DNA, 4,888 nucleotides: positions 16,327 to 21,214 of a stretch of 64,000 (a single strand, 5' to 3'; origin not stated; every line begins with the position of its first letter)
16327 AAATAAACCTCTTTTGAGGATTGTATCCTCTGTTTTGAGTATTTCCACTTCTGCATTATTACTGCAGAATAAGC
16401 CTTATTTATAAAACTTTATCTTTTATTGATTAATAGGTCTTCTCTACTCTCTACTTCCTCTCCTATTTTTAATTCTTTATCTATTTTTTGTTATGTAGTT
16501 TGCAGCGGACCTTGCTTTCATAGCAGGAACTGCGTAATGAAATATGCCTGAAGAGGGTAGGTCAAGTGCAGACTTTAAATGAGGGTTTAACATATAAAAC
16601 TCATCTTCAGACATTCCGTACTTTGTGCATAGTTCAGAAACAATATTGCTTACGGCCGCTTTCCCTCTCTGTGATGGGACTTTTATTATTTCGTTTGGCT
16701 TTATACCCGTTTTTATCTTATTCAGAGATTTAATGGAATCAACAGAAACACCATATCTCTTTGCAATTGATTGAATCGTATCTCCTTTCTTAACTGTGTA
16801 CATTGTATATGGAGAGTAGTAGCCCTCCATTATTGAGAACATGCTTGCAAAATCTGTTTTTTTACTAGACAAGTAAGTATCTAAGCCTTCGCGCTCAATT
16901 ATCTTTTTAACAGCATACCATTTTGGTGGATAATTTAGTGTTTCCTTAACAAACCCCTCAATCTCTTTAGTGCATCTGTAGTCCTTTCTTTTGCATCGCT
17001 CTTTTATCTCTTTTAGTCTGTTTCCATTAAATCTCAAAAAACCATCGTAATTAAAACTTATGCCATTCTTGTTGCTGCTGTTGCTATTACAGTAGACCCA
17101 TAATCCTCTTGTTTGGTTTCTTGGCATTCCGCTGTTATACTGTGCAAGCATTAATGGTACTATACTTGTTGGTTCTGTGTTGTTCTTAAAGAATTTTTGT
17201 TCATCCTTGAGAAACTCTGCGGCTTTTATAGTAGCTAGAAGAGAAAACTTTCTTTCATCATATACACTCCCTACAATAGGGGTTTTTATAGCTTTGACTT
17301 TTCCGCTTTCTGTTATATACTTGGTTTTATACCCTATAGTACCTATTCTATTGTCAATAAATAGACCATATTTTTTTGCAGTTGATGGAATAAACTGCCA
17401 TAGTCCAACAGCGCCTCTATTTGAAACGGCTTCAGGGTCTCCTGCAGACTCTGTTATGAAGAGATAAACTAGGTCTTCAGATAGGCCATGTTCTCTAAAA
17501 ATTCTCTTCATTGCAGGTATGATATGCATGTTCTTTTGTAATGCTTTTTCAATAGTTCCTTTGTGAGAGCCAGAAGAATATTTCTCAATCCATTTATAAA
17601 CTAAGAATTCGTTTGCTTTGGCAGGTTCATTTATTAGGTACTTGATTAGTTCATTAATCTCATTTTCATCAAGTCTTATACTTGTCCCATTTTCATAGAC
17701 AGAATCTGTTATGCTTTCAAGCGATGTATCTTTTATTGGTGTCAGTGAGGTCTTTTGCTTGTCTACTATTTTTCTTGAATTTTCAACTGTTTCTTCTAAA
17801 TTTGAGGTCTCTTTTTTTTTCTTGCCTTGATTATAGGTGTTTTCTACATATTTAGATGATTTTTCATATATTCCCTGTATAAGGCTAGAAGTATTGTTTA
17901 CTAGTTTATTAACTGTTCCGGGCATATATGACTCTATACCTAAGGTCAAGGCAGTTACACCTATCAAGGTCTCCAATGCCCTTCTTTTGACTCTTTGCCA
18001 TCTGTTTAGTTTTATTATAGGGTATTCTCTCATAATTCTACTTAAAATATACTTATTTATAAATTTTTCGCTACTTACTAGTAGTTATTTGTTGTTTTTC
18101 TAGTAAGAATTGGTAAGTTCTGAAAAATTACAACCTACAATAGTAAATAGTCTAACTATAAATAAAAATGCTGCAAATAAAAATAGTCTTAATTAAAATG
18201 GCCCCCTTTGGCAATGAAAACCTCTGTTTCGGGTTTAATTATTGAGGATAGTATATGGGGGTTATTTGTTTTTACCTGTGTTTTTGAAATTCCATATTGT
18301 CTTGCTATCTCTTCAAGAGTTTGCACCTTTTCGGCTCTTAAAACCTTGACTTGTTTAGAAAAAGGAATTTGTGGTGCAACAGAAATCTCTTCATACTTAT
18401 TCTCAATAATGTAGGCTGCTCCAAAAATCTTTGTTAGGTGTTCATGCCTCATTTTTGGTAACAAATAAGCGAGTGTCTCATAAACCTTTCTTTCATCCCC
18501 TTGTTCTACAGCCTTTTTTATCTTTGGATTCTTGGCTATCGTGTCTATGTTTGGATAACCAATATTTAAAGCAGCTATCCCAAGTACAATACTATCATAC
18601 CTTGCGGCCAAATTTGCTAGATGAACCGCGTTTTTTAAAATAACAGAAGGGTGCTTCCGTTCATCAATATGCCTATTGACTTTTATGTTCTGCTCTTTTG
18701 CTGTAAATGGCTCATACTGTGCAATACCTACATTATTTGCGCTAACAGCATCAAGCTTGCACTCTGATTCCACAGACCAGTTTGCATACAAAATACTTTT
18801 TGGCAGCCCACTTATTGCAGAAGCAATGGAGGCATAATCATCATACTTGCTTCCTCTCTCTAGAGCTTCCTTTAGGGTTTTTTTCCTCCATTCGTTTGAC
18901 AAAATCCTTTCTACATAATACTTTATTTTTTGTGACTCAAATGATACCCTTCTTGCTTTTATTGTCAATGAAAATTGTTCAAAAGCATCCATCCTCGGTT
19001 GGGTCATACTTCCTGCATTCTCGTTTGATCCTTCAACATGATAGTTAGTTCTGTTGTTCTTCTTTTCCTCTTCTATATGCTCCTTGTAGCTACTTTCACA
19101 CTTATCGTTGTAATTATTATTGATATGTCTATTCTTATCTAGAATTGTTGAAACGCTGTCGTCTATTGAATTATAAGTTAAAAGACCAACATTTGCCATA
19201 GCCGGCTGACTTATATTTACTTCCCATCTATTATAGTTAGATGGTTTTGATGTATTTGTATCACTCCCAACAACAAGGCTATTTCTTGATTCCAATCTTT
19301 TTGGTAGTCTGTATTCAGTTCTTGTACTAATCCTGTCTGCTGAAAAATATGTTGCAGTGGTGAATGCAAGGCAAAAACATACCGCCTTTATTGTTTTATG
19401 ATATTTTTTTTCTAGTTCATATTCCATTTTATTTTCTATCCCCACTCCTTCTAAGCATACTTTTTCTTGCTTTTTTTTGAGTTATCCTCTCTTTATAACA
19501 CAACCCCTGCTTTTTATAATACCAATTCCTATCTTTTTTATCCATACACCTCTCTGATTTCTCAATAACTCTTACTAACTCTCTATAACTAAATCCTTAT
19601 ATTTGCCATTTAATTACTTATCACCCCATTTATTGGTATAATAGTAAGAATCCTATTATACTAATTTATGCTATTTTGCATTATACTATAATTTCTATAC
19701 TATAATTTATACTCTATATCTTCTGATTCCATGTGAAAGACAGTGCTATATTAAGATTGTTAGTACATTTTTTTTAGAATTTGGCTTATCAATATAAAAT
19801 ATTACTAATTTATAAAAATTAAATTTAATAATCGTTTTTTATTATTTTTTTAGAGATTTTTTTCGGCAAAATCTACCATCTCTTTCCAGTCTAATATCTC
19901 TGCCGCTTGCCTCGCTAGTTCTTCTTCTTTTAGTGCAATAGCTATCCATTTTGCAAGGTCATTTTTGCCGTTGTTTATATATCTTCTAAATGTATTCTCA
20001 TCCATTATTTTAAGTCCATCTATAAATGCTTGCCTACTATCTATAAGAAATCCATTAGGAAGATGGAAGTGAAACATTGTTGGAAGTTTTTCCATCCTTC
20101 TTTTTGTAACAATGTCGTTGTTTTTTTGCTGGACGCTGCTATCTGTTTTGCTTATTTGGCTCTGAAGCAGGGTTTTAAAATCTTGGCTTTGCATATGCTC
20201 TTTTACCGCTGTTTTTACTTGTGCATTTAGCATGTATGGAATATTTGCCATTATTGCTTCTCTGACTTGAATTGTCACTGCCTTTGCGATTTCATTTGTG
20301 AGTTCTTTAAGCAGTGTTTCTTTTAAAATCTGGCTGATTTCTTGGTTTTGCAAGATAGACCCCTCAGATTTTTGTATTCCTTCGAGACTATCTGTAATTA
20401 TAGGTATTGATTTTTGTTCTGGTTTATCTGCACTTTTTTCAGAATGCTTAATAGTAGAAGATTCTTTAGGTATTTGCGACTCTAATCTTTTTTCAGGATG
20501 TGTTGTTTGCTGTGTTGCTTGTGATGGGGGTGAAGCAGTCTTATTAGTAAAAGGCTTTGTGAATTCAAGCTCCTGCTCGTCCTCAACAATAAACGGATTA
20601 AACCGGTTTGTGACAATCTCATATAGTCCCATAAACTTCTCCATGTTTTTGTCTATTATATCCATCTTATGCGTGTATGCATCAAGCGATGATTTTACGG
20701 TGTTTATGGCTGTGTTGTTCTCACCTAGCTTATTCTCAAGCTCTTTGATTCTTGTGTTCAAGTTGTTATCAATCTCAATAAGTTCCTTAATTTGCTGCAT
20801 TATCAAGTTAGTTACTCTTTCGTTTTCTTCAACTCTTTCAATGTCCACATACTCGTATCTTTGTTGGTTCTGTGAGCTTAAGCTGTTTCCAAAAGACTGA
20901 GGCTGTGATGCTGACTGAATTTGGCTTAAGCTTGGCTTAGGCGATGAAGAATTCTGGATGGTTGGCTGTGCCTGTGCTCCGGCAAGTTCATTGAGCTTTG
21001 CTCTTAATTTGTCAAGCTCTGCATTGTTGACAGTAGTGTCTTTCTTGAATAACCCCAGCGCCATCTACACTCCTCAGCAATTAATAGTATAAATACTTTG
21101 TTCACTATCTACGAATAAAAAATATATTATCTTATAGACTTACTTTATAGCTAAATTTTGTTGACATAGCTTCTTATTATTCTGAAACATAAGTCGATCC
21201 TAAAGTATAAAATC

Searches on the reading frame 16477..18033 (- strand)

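Call 9: search_protein_families(library=pfam, proteins=[window:16477-18033:-], max_evalue=0.001)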
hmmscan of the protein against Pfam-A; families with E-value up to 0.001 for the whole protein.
window:16477-18033:- (518 aa): 3 families
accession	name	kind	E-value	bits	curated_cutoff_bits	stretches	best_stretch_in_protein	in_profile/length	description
PF01476.26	LysM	-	1e-14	54.6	20.9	1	412-453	1-43/43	LysM domain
PF01464.25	SLT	-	1.6e-10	41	21.3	1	187-224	16-53/117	Transglycosylase SLT domain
PF23473.1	LysM3_LYK4_5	-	0.00018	21.9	29.3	1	412-441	5-34/48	LYK4/5 LysM3 domain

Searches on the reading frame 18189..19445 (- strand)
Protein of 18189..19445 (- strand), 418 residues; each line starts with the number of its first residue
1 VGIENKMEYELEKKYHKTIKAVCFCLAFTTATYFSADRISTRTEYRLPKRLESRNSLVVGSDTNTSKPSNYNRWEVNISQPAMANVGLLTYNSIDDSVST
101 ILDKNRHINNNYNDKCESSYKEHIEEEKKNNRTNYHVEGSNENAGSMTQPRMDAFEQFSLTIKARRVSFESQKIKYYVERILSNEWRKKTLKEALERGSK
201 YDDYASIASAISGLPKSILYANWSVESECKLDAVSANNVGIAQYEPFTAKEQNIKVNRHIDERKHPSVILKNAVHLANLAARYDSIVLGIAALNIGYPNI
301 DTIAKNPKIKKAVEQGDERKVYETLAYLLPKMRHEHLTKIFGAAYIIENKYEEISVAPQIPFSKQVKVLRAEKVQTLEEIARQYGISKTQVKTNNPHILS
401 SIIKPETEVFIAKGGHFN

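Call 9: search_protein_families(library=pfam, proteins=[window:18189-19445:-], max_evalue=0.001)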
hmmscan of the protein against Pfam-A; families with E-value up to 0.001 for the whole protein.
window:18189-19445:- (418 aa): 1 family
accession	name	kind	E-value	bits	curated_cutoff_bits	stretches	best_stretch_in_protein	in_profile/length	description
PF01464.25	SLT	-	4.7e-07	29.8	21.3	1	205-310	3-111/117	Transglycosylase SLT domain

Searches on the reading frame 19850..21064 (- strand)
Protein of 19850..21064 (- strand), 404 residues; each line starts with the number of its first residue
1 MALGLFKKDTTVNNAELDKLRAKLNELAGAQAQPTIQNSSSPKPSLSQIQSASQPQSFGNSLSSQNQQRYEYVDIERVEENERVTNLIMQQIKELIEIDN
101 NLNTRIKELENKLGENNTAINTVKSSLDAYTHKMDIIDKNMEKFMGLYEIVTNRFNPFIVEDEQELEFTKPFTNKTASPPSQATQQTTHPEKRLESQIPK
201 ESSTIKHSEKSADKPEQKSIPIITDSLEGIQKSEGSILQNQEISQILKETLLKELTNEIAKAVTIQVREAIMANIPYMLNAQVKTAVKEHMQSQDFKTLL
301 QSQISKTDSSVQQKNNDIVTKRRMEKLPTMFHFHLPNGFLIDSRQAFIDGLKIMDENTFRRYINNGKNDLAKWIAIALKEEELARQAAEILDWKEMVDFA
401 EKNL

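Call 9: search_protein_families(library=pfam, proteins=[window:19850-21064:-], max_evalue=0.001)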
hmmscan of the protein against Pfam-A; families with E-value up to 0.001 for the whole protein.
window:19850-21064:- (404 aa): 1 family
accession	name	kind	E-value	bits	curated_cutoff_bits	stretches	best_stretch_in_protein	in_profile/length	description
PF05377.16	FlaC_arch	-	3.8e-14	53.2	27.8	1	105-159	1-55/55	Flagella accessory protein C (FlaC)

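Call 87: search_protein_families(library=ncbifam, proteins=[window:19850-21061:-], max_evalue=0.01)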
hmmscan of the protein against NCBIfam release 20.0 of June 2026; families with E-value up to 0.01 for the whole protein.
window:19850-21061:- (403 aa): 0 families
